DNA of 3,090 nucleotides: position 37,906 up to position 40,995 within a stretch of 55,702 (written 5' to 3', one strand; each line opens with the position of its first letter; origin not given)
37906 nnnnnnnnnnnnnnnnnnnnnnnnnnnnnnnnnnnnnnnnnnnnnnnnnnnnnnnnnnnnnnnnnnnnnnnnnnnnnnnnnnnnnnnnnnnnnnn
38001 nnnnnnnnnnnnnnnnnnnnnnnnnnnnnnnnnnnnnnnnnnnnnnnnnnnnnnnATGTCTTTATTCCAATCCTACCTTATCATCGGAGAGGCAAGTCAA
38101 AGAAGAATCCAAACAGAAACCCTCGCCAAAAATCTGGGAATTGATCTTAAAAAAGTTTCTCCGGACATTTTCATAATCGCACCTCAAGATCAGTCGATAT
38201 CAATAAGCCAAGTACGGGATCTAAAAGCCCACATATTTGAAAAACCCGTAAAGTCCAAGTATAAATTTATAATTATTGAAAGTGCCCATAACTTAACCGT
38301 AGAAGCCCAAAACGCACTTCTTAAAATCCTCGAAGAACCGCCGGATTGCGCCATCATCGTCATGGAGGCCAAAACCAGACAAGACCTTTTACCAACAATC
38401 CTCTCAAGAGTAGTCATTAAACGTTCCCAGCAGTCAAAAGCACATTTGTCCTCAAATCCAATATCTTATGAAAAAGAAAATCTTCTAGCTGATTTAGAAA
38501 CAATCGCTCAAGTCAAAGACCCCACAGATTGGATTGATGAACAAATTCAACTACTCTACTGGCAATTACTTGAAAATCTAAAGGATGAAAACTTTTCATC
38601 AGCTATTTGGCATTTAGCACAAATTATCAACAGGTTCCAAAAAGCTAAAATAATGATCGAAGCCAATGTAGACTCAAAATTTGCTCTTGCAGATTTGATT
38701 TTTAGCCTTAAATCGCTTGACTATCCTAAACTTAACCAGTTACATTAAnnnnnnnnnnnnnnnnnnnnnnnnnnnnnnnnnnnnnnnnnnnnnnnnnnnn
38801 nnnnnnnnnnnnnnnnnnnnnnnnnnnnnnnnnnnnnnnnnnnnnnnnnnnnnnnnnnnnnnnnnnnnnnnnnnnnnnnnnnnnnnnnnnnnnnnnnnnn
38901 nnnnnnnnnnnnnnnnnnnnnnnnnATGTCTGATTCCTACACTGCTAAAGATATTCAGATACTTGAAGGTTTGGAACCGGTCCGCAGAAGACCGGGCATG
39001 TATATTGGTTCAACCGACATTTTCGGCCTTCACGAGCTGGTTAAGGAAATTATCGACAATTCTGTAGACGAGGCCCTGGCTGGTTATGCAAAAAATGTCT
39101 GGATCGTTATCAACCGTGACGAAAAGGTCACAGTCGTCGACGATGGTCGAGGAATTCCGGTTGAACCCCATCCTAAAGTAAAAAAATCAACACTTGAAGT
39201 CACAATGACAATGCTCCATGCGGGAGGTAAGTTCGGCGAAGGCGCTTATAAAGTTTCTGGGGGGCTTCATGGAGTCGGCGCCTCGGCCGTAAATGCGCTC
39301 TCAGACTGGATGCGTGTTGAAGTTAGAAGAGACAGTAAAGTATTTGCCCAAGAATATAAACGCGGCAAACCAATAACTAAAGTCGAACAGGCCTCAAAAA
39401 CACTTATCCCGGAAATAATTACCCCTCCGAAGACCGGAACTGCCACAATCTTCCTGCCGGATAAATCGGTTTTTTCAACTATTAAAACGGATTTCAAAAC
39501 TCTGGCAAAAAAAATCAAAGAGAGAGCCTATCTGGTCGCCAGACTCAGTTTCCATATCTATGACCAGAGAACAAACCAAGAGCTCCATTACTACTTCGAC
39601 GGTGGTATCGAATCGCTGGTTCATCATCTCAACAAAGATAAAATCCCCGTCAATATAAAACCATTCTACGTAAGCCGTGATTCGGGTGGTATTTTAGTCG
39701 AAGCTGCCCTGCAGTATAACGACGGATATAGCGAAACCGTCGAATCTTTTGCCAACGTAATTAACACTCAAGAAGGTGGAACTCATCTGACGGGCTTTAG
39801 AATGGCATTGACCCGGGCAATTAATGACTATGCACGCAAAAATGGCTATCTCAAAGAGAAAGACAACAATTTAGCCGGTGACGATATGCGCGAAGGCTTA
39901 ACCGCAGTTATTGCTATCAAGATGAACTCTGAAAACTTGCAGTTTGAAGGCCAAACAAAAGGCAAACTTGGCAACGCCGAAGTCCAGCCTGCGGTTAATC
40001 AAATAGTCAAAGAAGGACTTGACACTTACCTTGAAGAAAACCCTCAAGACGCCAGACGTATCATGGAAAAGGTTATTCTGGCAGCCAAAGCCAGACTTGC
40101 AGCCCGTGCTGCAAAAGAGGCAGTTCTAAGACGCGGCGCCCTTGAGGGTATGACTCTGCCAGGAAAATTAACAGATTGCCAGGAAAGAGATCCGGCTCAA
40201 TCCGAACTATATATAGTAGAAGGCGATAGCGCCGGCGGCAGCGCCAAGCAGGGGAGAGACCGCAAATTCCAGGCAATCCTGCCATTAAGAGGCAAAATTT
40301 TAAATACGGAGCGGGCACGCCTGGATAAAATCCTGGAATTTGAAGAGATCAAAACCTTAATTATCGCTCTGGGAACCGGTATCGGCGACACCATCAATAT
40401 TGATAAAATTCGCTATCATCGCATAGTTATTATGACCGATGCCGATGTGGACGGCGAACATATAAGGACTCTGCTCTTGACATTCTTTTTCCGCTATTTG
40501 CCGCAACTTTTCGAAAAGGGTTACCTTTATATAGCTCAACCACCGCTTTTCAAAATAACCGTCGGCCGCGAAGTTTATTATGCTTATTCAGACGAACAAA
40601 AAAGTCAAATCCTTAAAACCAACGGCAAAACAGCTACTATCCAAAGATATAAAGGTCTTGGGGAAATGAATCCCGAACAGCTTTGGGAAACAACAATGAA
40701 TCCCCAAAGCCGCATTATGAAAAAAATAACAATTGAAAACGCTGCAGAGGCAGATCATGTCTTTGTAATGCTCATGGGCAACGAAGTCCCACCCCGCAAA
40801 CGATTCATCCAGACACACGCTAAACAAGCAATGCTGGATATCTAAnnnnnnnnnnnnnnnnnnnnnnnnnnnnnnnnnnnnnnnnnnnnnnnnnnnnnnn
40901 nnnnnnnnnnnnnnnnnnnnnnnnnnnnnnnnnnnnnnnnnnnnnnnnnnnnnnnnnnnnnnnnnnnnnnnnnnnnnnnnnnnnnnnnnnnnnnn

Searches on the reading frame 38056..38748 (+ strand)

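Call 16: search_protein_families(library=pfam, proteins=[window:38056-38748:+])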
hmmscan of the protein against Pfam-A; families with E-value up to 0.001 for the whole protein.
window:38056-38748:+ (230 aa): 1 family
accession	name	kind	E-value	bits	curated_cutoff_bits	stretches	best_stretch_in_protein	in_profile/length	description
PF13177.12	DNA_pol3_delta2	-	3.7e-27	95.7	27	1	34-121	67-154/161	DNA polymerase III, delta subunit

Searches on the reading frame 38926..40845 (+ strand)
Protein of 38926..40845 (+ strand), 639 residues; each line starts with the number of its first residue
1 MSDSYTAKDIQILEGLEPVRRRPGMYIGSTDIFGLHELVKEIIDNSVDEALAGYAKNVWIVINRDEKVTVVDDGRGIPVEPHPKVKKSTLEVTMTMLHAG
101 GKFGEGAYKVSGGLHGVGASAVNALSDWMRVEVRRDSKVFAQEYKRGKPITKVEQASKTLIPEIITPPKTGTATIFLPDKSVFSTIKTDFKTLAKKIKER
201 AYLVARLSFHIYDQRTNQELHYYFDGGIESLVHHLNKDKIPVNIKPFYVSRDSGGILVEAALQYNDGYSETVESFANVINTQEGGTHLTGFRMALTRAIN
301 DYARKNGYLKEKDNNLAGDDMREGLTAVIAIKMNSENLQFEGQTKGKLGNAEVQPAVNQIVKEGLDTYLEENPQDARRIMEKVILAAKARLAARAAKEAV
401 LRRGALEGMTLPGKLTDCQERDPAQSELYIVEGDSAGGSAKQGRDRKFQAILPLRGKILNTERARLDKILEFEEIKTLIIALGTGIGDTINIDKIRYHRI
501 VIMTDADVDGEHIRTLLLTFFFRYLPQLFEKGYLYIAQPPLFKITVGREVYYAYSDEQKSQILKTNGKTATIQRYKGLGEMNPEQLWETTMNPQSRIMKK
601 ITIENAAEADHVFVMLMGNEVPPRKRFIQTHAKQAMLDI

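Call 16: search_protein_families(library=pfam, proteins=[window:38926-40845:+])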
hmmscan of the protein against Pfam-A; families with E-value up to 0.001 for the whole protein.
window:38926-40845:+ (639 aa): 5 families
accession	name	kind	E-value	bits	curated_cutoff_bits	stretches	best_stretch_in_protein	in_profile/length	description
PF00204.31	DNA_gyraseB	-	4.7e-57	192.7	27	1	227-398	1-172/173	DNA gyrase B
PF00986.26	DNA_gyraseB_C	-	1.8e-29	102.1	29.8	1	568-629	2-63/63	DNA gyrase B subunit, carboxyl terminus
PF01751.28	Toprim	-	2e-19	70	23.1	1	427-538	1-95/96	Toprim domain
PF02518.31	HATPase_c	-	1.2e-14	55.1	26.4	1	31-139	2-97/111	Histidine kinase-, DNA gyrase B-, and HSP90-like ATPase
PF13589.12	HATPase_c_3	-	0.00028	21.3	25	1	36-146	4-105/137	Histidine kinase-, DNA gyrase B-, and HSP90-like ATPase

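Call 26: find_related_loci(query=window:38926-40845:+, collection=genome_contigs, flank=10000)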
Query window:38926-40845:+ (639 aa) in genome_contigs; peptide patterns used: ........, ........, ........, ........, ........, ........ (x = any residue, [..] = any of these).
600 stretches matched a pattern (row limit reached: there are more); 599 encode a relative of the query (tblastn E <= 1e-3); the best 80 are kept; 80 distinct loci.
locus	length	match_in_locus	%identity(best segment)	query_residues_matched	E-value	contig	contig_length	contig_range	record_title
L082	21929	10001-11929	68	2-639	0e+0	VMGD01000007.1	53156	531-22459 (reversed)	MAG: Microgenomates group bacterium Gr01-1014_7 G01um10147_scaffold_174, whole genome shotgun sequence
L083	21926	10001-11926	66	5-639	0e+0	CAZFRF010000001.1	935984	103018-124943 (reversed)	MAG TPA_asm: uncultured Gammaproteobacteria bacterium isolate SRP292972_co1_100 genome assembly, contig: NODE_5_length_9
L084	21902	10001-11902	65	2-639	0e+0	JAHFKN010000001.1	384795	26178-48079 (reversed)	MAG: Candidatus Gottesmanbacteria bacterium isolate nzgw410 NODE_16_length_384796_cov_19.669238, whole genome shotgun se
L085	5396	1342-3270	60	5-639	0e+0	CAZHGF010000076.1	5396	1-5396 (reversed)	MAG TPA_asm: uncultured Gammaproteobacteria bacterium isolate binchicken_co134_1283 genome assembly, contig: NODE_34123_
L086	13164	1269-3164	57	4-639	0e+0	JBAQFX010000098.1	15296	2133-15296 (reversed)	MAG: Anaerolineales bacterium isolate MFD06995_ilm_asm_bin3 k127_277113, whole genome shotgun sequence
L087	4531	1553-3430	58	2-632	0e+0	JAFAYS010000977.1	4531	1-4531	MAG: Chloroflexota bacterium isolate CP_BM_RX_R8_21 BM_RX_R8_k147_1223653, whole genome shotgun sequence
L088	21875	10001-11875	59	5-635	0e+0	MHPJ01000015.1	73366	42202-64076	MAG: Candidatus Staskawiczbacteria bacterium RIFOXYB1_FULL_37_44 rifoxyb1_full_scaffold_382, whole genome shotgun sequen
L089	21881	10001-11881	58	4-633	0e+0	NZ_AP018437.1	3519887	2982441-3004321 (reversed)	Pelolinea submarina strain MO-CFX1 chromosome, complete genome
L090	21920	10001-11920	57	4-639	0e+0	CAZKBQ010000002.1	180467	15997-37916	MAG TPA_asm: uncultured Anaerolineae bacterium isolate SRP290908_co1_178 genome assembly, contig: NODE_49_length_180467_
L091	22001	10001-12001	56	4-639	0e+0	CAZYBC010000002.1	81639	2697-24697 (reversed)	MAG TPA_asm: uncultured Pseudomonadales bacterium isolate SRP263991_co1_159 genome assembly, contig: NODE_214_length_816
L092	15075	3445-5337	57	4-639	0e+0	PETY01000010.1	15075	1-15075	MAG: Candidatus Nealsonbacteria bacterium CG02_land_8_20_14_3_00_34_20 CG02_land_8_20_14_3.00_150_scaffold_5949_c, whole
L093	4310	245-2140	57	4-639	0e+0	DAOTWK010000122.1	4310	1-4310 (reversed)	MAG TPA_asm: Anaerolineae bacterium isolate H12_134 k73_1602913, whole genome shotgun sequence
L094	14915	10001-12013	54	4-634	0e+0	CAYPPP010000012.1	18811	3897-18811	MAG TPA_asm: uncultured Candidatus Saccharibacteria bacterium isolate SRP191223_co1_67 genome assembly, contig: NODE_278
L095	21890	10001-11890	56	1-639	0e+0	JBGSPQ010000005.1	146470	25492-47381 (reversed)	MAG: Candidatus Gracilibacteria bacterium isolate JTS-AC308 k141_172674, whole genome shotgun sequence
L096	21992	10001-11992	55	3-639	0e+0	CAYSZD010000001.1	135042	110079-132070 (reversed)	MAG TPA_asm: uncultured Gammaproteobacteria bacterium isolate SRP263991_co7_112 genome assembly, contig: NODE_59_length_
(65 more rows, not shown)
